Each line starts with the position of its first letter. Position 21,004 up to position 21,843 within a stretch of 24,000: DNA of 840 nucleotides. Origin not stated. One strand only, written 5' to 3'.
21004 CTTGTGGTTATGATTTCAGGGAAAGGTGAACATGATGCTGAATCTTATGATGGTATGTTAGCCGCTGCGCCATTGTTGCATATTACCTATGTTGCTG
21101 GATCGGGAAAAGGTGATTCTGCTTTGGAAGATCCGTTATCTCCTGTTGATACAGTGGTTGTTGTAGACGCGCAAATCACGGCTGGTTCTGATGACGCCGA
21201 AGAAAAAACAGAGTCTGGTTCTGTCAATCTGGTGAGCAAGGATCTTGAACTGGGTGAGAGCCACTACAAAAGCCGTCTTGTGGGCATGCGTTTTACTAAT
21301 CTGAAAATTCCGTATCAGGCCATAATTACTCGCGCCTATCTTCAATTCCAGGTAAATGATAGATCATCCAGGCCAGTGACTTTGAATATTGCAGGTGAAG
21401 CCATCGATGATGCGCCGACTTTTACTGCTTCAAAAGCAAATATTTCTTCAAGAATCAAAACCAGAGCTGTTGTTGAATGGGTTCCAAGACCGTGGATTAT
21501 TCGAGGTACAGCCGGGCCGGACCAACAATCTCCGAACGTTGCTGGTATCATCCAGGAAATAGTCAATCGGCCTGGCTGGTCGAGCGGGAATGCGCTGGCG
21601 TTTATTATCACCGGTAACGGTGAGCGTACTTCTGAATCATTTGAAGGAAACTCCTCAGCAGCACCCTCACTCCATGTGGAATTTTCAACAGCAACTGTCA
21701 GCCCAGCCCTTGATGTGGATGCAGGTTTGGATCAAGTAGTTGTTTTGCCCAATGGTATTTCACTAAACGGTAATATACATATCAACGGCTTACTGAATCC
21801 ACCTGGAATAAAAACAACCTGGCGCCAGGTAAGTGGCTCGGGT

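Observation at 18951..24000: Very large secreted mosaic protein (~1,680 aa if joined): two seven-bladed SBBP-type propellers alternating with three copies of an unassigned module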

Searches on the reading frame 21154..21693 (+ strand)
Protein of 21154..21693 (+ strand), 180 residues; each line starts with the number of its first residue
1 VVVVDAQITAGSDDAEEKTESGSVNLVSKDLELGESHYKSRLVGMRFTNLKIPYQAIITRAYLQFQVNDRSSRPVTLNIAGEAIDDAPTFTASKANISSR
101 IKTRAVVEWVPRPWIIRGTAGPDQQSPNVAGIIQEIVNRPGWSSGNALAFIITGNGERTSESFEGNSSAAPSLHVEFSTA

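Call 11: search_solved_structures(query=window:21154-21693:+, max_evalue=10, show_alignments=2)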
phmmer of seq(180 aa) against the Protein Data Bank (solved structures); distinct sequences matched with E-value up to 10: 0.

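Call 12: find_homologous_proteins(query=window:21154-21693:+, max_evalue=0.001)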
Query seq(180 aa) (180 aa): 94 proteins with E <= 0.001 among 215 candidates.
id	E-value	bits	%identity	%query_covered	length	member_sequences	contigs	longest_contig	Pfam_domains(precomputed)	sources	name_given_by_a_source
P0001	2.9e-66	240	49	97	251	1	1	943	-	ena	-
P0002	1.1e-57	212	51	77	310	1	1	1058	PF22352.3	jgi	-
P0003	1.3e-55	206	56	97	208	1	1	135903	-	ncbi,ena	-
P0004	9.9e-55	203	56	100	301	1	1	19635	PF22352.3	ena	-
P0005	8.3e-54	200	53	97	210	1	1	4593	-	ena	-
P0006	1.7e-52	196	45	97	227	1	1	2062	-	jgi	jgi:hypothetical protein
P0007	1.7e-51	192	55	99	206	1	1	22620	-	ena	-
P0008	2.0e-50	189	54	97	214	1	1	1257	-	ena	-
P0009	5.5e-50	187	53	99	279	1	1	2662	PF16184.12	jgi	jgi:hypothetical protein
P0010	1.1e-49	186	53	98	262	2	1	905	PF22352.3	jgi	jgi:hypothetical protein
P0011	1.5e-49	186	54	98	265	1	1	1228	PF22352.3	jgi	jgi:hypothetical protein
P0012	1.4e-48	183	52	99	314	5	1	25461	PF00041.28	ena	-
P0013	1.6e-48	183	52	97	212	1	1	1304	-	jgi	jgi:hypothetical protein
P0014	2.5e-48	182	54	98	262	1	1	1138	PF02412.24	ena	-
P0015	4.1e-48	181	50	98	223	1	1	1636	PF17963.8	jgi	-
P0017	1.9e-47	179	51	99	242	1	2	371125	-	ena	-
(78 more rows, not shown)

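Call 15: search_solved_structures(query=A1, max_evalue=10, show_alignments=2)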
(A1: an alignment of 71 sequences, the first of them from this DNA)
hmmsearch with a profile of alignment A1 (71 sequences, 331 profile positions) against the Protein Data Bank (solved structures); distinct sequences matched with E-value up to 10: 3.
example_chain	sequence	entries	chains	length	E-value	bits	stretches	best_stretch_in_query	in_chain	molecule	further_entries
2yrl_A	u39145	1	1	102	0.11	14.9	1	11-67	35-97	KIAA1837 protein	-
4ney_A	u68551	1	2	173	0.2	14.1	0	210-249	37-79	Engineered protein OR277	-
4nez_A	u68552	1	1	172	0.22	13.9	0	210-249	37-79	Engineered protein OR276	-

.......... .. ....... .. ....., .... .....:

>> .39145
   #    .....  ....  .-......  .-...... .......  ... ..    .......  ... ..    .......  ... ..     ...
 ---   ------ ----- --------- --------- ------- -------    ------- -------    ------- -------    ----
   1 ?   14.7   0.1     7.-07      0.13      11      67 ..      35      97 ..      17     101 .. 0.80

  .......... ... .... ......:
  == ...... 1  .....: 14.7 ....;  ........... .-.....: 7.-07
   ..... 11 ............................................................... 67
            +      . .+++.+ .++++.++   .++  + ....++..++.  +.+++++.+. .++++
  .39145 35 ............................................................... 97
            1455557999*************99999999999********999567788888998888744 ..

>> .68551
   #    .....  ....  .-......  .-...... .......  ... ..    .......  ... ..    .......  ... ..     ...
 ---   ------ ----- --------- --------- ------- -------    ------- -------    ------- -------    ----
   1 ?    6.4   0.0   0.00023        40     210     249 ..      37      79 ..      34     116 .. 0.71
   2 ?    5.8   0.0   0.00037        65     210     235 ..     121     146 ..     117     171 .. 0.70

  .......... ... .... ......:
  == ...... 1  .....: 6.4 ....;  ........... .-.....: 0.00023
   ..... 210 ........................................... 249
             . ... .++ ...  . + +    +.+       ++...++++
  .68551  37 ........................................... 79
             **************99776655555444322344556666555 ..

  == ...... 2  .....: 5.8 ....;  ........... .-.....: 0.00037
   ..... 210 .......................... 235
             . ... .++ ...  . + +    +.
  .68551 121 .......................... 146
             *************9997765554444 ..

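Call 21: predict_structure(alignment_id=A1)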
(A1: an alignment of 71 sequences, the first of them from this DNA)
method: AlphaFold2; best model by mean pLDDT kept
length: 180 residues; sequences in the alignment: 71
mean_pLDDT: 97.4   pTM: 0.92
mean pLDDT of the five models: 97.4, 97.3, 97.1, 97.1, 97.0
residues with pLDDT >= 90: 175; 70-90: 5; 50-70: 0; < 50: 0
segments of 3 or more residues with pLDDT < 50: none
pLDDT, mean of each block of 10 residues (from residue 1): 97 97 97 91 98 98 98 97 98 98 98 98 98 98 98 97 98 96
secondary structure, 60 per line:
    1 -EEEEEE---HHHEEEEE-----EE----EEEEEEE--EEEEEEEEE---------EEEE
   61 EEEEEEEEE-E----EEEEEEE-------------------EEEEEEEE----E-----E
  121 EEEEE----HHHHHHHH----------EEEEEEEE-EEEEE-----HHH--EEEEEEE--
elements in order: E2-7 E14-18 E30-36 E39-47 E57-69 E76-82 E102-109 E120-125 H130-137 E148-155 E157-161 E172-178
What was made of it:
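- Module A fold: pLDDT 97.4 (call 21).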

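Call 25: fold_search(model_id=the predicted structure, library=pdb)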
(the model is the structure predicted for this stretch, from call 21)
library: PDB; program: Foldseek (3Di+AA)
matches with E <= 10: 1532; with E <= 0.001: 14
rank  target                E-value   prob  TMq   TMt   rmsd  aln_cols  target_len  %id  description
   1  8wab_A                1.5e-07  1.00  0.61  0.62   4.6       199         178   15  Crystal structure of a chondroitin sulfate-binding carbohydrate binding module of a chondroitinase (released 2024-01-17)
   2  8wab_B                3.8e-07  1.00  0.64  0.65   4.4       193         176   16  Crystal structure of a chondroitin sulfate-binding carbohydrate binding module of a chondroitinase (released 2024-01-17)
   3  7vbo                  7.7e-07  1.00  0.56  0.55   5.9       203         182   17  Alginate binding domain CBM (released 2022-09-07)
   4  4ycg_B                5.5e-06  1.00  0.49  0.45   5.8       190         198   16  Pro-bone morphogenetic protein 9 (released 2015-03-04)
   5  4yci_A                1.3e-05  1.00  0.50  0.46   6.1       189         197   15  non-latent pro-bone morphogenetic protein 9 (released 2015-03-04)
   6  8rex_A                1.4e-04  1.00  0.47  0.42   5.7       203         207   11  CryoEM structure of mouse GARP-lTGFbeta1 in complex with a Fab fragment derived from an activating antibody. (released 2025-06-25)
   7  5ntu_A                1.5e-04  1.00  0.40  0.26   9.7       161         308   16  Crystal Structure of human Pro-myostatin Precursor at 2.6 A Resolution (released 2018-01-17)
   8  6sf2_F                3.2e-04  1.00  0.44  0.49   6.3       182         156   14  Ternary complex of human bone morphogenetic protein 9 (BMP9) growth factor domain, its prodomain and extracellular dom (released 2020-04-08)
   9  1uww_B                3.7e-04  0.84  0.26  0.26  12.3       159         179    9  X-ray crystal structure of a non-crystalline cellulose specific carbohydrate-binding module: CBM28. (released 2004-05-13)
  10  7sqz_B                4.4e-04  0.84  0.30  0.31  10.1       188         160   12  CSDaV wild-type (released 2022-05-25)
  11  2vq0_C                4.4e-04  0.28  0.19  0.17  17.9       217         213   10  Capsid structure of Sesbania mosaic virus coat protein deletion mutant rCP(delta 48 to 59) (released 2008-05-13)
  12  1f15_B                7.4e-04  0.90  0.30  0.29   7.7       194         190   10  CUCUMBER MOSAIC VIRUS (STRAIN FNY) (released 2000-06-21)
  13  6gff_C                9.5e-04  1.00  0.45  0.40   8.9       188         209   11  Structure of GARP (LRRC32) in complex with latent TGF-beta1 and MHG-8 Fab (released 2018-11-07)
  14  1uxz_A                9.5e-04  0.66  0.26  0.31  10.4       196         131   11  Carbohydrate binding module (CBM6cm-2) from Cellvibrio mixtus lichenase 5A (released 2004-03-11)
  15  1uww_A                1.0e-03  0.60  0.27  0.26  12.8       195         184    9  X-ray crystal structure of a non-crystalline cellulose specific carbohydrate-binding module: CBM28. (released 2004-05-13)
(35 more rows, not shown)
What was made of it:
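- On CBM96 / DNRLRE domain (Pfam PF24517, NCBIfam NF033679): Foldseek E 7.7e-7 and TM 0.56 to 7vbo; E 1.5e-7 and TM 0.61-0.64 to 8wab (call 25).
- Top Foldseek hits are the chondroitin-sulfate-binding CBM 8wab (E 1.5e-7, TM 0.61-0.64) and CBM96 7vbo (E 7.7e-7, TM 0.56), followed by TGF-beta/BMP9 prodomains (call 25). Fold neighbours include TGF-beta/BMP9/myostatin prodomains (call 25).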

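Call 34: search_protein_families(library=pfam, alignment_id=A1, max_evalue=1)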
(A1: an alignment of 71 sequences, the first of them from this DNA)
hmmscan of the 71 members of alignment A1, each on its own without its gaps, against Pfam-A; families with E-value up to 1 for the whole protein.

A. member 1, seq(180 aa): 0 families

B. families by the number of members that match (of 71 scanned): 58 families (the first 25 are shown)
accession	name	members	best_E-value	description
PF22352.2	K319L-like_PKD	20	2.9e-13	K319L-like, PKD domain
PF00801.26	PKD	17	1.5e-10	PKD domain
PF18981.6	InlK_D3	11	0.018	Internalin K domain (D3/D4)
PF18911.6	PKD_4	6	1.1e-13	PKD domain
PF17957.7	Big_7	4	1.3e-08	Bacterial Ig domain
PF19741.4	DUF6230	3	0.0089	Family of unknown function (DUF6230)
PF07238.19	PilZ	3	0.044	PilZ domain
PF18998.6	Flg_new_2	2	2.5e-12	Divergent InlB B-repeat domain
PF17963.7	Big_9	2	1.1e-06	Bacterial Ig domain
PF07589.16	PEP-CTERM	2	1.1e-05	PEP-CTERM motif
PF02089.21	Palm_thioest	2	0.023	Palmitoyl protein thioesterase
PF21606.3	BgaA-like_CBM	2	0.033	Beta-galactosidase-like, Galactose-binding domain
PF01611.21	Filo_glycop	2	0.063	Filovirus glycoprotein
PF23585.1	DUF7137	2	0.13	Domain of unknown function (DUF7137)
PF16184.11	Cadherin_3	1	2.9e-19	Cadherin-like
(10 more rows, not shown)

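Call 47: search_protein_representatives(alignment_id=A3)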
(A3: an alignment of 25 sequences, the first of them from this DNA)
Query: 25 sequences, 179 profile positions. Proteins with E-value up to 0.001 (for the whole library): 18203; up to 1e-10: 13292; up to 1e-30: 5728. The best 150 are listed.
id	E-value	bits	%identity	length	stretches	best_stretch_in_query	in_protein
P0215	0.0e+00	1183.7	-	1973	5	3-177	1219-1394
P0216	0.0e+00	1134.5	-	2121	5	2-177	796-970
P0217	0.0e+00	1090.8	-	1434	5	2-177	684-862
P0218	0.0e+00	1086.1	-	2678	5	2-177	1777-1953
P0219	0.0e+00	1033.7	-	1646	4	2-178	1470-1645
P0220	1.8e-298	995.1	-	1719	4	3-177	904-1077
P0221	2.9e-293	978.1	-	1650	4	3-178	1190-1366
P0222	1.3e-285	953.2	-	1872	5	3-177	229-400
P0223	1.2e-284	950.1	-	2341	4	2-178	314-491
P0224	3.2e-282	942.1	-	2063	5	4-177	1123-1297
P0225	2.4e-277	926.3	-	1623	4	3-175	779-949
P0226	1.2e-272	910.9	-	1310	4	3-177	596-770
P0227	4.5e-272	909.1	-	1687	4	3-177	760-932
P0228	8.3e-268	895.2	-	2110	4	2-178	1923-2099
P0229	1.2e-266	891.4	-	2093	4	3-178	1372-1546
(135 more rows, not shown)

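Call 51: search_protein_families(library=pfam, alignment_id=A4, max_evalue=0.001)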
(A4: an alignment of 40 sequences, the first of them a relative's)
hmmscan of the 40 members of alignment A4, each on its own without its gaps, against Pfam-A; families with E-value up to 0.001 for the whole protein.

A. member 1, P0217 (1434 aa): 3 families
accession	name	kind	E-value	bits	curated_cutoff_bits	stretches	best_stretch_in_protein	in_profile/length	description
PF17957.7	Big_7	-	1.1e-16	61.6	24.1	2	40-68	1-29/70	Bacterial Ig domain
PF21226.3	MalQ_N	-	2.5e-09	37.8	24.1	0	347-394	39-83/91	MalQ N-terminal beta sandwich domain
PF02494.22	HYR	-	2e-06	28.5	21.7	0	649-678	52-81/81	HYR domain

B. families by the number of members that match (of 40 scanned): 55 families (the first 25 are shown)
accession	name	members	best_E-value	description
PF22352.2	K319L-like_PKD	20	2.9e-63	K319L-like, PKD domain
PF00801.26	PKD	17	6.7e-43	PKD domain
PF18911.6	PKD_4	15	6.9e-69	PKD domain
PF00149.33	Metallophos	12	4.9e-18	Calcineurin-like phosphoesterase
PF17963.7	Big_9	10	9.4e-74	Bacterial Ig domain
PF17892.7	Cadherin_5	6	5.8e-50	Cadherin-like domain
PF18962.6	Por_Secre_tail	6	2.8e-14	Secretion system C-terminal sorting domain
PF18981.6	InlK_D3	6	5.9e-10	Internalin K domain (D3/D4)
PF17803.7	Cadherin_4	5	1.4e-63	Bacterial cadherin-like domain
PF05345.18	He_PIG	4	2e-33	Putative Ig domain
PF17957.7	Big_7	4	1.7e-17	Bacterial Ig domain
PF03160.20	Calx-beta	3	4e-52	Calx-beta domain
PF16656.11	Pur_ac_phosph_N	3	4e-13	Purple acid Phosphatase, N-terminal domain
PF00028.23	Cadherin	2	7.2e-21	Cadherin domain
PF06977.17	SdiA-regulated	2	3.7e-11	SdiA-regulated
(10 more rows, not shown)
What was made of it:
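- On Known C-terminal sorting signals (T9SS Por_Secre_tail/CHU_C, PEP-CTERM, RTX): Other module-A proteins do carry such signals (calls 34, 51).
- It co-occurs with phosphoesterases and phytase (call 51). Family members carry their own T9SS CTD or PEP-CTERM signals after it (calls 34, 51).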

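Call 88: find_encoding_contigs(protein=P0003, flank=6000, max_places=2)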
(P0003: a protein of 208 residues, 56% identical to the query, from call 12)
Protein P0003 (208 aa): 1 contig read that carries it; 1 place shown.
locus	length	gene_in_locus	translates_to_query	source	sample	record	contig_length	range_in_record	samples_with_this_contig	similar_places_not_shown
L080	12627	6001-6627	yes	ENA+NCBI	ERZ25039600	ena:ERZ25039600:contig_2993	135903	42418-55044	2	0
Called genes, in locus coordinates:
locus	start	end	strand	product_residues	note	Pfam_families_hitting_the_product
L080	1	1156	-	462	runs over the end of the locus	PF00375:SDF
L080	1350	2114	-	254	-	PF04542:Sigma70_r2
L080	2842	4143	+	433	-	PF02563:Poly_export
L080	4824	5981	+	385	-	PF13449:Phytase-like (faint), PF01436:NHL (faint)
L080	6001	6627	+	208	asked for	-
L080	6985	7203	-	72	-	-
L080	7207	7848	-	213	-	PF04542:Sigma70_r2 (weak)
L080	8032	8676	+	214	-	-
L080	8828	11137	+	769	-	-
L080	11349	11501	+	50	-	-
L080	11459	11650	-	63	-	-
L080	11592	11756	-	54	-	-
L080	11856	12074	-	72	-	-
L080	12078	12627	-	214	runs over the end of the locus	PF04542:Sigma70_r2 (weak)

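Call 89: find_encoding_contigs(protein=P0017, flank=6000, max_places=2)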
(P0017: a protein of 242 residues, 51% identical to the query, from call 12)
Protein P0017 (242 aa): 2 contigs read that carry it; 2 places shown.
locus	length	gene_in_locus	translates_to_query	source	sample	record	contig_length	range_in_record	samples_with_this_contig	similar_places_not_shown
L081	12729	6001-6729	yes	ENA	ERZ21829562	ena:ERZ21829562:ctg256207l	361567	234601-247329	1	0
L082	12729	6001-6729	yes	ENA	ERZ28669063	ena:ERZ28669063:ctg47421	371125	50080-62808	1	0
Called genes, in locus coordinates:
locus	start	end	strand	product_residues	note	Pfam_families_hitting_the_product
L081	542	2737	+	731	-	PF19313:DUF5916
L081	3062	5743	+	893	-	PF11974:bMG3 (weak), PF01835:MG2, PF07703:A2M_BRD, PF00207:A2M (weak)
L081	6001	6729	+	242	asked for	-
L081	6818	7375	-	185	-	PF20696:UbiD_C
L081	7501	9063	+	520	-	PF00501:AMP-binding, PF13193:AMP-binding_C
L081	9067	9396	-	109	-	-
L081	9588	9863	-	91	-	PF02852:Pyr_redox_dim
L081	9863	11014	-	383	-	PF01134:GIDA (faint), PF01262:AlaDh_PNT_C (faint), PF01494:FAD_binding_3 (faint), PF07992:Pyr_redox_2, PF12831:FAD_oxidored, PF02826:2-Hacid_dh_C (weak), PF00070:Pyr_redox, PF02737:3HCDH_N (weak), +5 more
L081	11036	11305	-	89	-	PF01809:YidD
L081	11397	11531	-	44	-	-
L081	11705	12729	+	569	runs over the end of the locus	PF00496:SBP_bac_5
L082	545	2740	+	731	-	PF19313:DUF5916 (weak)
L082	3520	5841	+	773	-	PF11974:bMG3 (weak), PF01835:MG2, PF07703:A2M_BRD, PF00207:A2M (weak)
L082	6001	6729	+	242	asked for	-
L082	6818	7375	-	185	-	PF20696:UbiD_C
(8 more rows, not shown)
